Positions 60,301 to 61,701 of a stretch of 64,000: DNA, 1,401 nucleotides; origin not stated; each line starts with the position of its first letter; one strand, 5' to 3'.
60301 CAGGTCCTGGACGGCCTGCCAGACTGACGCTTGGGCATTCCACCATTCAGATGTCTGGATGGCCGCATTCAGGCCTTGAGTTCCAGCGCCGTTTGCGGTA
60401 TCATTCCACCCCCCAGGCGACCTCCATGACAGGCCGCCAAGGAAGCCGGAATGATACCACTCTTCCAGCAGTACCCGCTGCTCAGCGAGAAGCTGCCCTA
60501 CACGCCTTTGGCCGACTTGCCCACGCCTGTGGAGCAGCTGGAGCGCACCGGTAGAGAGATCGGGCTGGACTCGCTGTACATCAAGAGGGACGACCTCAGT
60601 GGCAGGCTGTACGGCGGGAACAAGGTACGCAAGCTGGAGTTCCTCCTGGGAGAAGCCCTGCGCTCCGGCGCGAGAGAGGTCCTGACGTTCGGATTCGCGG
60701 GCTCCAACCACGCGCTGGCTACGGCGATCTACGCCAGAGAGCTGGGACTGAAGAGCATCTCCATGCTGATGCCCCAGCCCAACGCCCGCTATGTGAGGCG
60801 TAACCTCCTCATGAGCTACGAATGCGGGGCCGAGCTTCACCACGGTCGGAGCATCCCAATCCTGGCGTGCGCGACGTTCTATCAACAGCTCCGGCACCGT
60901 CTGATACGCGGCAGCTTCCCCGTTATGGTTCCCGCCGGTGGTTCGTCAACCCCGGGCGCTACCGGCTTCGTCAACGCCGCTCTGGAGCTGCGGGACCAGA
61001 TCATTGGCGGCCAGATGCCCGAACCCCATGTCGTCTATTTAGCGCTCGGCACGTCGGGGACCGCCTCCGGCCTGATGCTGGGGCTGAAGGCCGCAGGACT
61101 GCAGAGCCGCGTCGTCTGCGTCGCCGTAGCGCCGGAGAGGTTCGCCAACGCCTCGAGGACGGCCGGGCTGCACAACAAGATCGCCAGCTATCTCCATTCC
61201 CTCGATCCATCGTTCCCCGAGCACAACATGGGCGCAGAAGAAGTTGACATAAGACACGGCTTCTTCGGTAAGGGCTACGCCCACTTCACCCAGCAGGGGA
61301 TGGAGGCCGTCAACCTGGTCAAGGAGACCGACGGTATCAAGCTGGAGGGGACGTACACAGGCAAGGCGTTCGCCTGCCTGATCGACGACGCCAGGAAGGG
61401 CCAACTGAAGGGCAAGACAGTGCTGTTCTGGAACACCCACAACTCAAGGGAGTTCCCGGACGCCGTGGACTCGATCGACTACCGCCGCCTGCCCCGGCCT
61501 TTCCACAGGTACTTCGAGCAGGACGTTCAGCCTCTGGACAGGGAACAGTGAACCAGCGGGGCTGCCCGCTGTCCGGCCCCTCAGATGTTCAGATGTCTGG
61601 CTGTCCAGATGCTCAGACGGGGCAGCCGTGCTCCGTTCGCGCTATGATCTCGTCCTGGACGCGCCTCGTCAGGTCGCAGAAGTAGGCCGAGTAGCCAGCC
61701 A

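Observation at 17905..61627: Dispersed family of 8-bp-phased intergenic repeats (unit about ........; core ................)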

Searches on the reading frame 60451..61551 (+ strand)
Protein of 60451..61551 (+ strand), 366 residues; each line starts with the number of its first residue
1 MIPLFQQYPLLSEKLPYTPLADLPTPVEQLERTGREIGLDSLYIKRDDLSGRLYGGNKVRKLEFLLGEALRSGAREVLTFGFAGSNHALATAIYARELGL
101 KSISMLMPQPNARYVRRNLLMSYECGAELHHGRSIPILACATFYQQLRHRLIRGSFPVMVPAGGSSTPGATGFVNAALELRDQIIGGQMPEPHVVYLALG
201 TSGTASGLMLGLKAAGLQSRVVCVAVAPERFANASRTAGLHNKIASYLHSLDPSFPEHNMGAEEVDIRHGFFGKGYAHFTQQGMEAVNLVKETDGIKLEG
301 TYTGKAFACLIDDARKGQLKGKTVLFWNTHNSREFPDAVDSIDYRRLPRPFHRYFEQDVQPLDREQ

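Call 15: find_encoding_contigs(protein=window:60451-61551:+, flank=10000, max_places=6)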
Protein window:60451-61551:+ (366 aa): 14 contigs read that carry it; 4 places shown.
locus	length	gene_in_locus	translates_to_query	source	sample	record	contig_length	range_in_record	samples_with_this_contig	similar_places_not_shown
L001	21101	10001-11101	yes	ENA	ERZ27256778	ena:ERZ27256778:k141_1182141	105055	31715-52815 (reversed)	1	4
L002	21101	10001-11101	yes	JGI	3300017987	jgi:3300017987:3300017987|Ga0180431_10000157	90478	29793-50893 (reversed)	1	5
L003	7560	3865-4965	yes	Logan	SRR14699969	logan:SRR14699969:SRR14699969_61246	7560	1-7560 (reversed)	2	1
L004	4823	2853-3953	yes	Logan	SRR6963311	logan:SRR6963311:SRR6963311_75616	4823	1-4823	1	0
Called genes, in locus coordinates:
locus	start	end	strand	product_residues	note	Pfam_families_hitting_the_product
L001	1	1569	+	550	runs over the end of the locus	PF06609:TRI12, PF07690:MFS_1, PF00083:Sugar_tr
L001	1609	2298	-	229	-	PF02596:DUF169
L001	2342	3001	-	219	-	PF02585:PIG-L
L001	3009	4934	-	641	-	PF00999:Na_H_Exchanger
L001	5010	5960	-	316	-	PF03060:NMO, PF00977:His_biosynth (weak), PF00478:IMPDH (weak)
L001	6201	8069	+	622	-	PF06609:TRI12, PF00083:Sugar_tr, PF07690:MFS_1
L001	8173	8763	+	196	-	-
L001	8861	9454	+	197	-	-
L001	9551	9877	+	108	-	PF13601:HTH_34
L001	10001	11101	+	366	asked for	PF00291:PALP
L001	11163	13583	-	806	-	PF02901:PFL-like, PF01228:Gly_radical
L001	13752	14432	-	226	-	-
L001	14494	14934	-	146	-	PF04343:DUF488, PF22751:DUF488-N3a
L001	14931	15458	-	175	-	PF04343:DUF488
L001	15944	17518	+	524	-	PF00078:RVT_1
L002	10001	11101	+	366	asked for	PF00291:PALP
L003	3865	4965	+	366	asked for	PF00291:PALP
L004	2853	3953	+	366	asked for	PF00291:PALP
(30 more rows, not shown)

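Call 35: find_homologous_proteins(query=window:60451-61551:+, max_evalue=1e-60)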
Query window:60451-61551:+ (366 aa): 4109 proteins with E <= 1e-60 among 8000 candidates; the best 120 are listed.
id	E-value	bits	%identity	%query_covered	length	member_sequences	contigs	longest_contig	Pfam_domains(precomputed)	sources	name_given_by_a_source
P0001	1.2e-173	595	72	100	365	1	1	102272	PF00291.32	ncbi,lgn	-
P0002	1.3e-164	566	67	99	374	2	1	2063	PF00291.32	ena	-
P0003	2.9e-162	558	67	99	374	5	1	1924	PF00291.32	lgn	-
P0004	1.2e-160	553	66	99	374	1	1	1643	PF00291.32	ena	-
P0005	6.6e-159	547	66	99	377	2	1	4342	PF00291.32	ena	-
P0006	1.1e-158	546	67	99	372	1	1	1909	PF00291.32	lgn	-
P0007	1.1e-156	540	89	72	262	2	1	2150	PF00291.32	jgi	jgi:D-cysteine desulfhydrase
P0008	1.2e-155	536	65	99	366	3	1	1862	PF00291.32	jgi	-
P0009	1.3e-154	533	66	99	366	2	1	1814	PF00291.32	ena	-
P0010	3.2e-154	531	64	99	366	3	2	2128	PF00291.32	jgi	-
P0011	9.7e-154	530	64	99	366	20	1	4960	PF00291.32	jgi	jgi:1-aminocyclopropane-1-carboxylate deaminase/D-cysteine desulfhydrase-like pyridoxal-dependent AC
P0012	1.6e-153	529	66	99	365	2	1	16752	PF00291.32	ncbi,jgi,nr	ncbi:MAG: hypothetical protein DRJ98_03760 [Thermoprotei archaeon]|nr:MAG: hypothetical protein DRJ9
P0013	3.1e-153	528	66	100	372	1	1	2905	PF00291.32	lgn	-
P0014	4.3e-153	528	65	99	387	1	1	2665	PF00291.32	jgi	jgi:1-aminocyclopropane-1-carboxylate deaminase/D-cysteine desulfhydrase-like pyridoxal-dependent AC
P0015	6.2e-153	527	65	100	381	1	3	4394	PF00291.32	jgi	jgi:1-aminocyclopropane-1-carboxylate deaminase/D-cysteine desulfhydrase-like pyridoxal-dependent AC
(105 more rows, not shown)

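Call 36: find_encoding_contigs(protein=P0001, flank=10000, max_places=3)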
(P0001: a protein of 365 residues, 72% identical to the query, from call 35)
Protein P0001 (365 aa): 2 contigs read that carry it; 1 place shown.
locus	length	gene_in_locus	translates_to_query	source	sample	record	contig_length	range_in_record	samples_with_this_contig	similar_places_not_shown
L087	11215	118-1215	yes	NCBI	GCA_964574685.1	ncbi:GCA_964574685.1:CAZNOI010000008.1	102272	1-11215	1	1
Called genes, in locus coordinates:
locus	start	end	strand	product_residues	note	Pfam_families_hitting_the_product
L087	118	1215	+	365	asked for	PF00291:PALP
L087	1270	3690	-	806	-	PF02901:PFL-like, PF01228:Gly_radical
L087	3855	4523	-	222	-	-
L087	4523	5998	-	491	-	PF02463:SMC_N, PF13175:AAA_15 (weak), PF13476:AAA_23 (weak), PF13304:AAA_21, PF13175:AAA_15 (weak)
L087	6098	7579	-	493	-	PF00475:IGPD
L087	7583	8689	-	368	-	PF00155:Aminotran_1_2, PF04864:Alliinase_C, PF00266:Aminotran_5 (faint)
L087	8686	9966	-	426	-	PF00815:Histidinol_dh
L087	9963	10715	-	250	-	PF00882:Zn_dep_PLPC (weak)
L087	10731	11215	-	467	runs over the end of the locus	PF01634:HisG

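Call 37: find_encoding_contigs(protein=P0007, flank=10000, max_places=3)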
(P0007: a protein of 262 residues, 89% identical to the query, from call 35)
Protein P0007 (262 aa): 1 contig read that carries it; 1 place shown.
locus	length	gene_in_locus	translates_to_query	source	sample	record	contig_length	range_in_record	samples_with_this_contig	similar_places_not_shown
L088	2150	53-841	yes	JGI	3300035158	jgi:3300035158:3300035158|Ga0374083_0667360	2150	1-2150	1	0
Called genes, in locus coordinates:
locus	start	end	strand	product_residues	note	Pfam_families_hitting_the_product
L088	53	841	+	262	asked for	PF00291:PALP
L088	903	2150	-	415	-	?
